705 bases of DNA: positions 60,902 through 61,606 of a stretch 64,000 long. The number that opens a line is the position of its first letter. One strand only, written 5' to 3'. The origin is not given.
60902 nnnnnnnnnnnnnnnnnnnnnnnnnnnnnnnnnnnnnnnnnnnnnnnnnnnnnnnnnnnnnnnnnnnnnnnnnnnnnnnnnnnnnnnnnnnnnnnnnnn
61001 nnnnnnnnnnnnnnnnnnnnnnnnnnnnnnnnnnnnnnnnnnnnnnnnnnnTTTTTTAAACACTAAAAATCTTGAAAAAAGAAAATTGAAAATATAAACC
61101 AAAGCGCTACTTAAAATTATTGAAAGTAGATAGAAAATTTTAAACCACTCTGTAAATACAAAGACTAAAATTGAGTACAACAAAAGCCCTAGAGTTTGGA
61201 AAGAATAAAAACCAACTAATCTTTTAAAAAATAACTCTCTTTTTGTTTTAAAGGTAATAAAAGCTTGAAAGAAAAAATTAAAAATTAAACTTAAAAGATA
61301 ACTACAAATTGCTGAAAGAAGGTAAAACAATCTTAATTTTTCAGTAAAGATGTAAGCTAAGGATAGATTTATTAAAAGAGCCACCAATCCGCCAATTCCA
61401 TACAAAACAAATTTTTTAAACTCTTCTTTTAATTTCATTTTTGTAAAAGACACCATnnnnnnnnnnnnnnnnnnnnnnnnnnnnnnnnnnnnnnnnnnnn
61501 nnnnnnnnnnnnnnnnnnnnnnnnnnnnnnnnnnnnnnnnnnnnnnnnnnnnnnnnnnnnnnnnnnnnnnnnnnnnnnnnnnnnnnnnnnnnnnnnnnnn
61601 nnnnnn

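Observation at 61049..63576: Single-polypeptide fusion of a GtrB/DPM1-like GT2 to a polytopic GT-C-like membrane domain, next to GtrA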

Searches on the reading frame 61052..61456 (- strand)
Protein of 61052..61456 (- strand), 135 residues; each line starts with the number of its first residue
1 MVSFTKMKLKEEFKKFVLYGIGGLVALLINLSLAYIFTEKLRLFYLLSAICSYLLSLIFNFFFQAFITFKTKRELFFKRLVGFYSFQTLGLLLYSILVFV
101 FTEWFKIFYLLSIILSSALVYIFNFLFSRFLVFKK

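Call 3: search_protein_families(library=pfam, proteins=[window:61052-61456:-], max_evalue=0.1)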
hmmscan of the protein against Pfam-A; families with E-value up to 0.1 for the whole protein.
window:61052-61456:- (135 aa): 1 family
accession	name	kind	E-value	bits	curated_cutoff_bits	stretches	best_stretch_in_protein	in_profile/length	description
PF04138.20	GtrA_DPMS_TM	-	6.3e-16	59.1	26.1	1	19-133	2-117/117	GtrA/DPMS, transmembrane domain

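Call 4: search_protein_families(library=ncbifam, proteins=[window:61052-61456:-], max_evalue=0.1)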
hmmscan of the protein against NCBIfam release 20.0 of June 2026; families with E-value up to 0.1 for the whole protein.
window:61052-61456:- (135 aa): 1 family
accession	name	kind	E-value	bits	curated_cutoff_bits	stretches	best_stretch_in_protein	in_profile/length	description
NF037996.1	B-4DMT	subfamily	0.045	13.6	100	1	39-104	70-135/139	B-4DMT family transporter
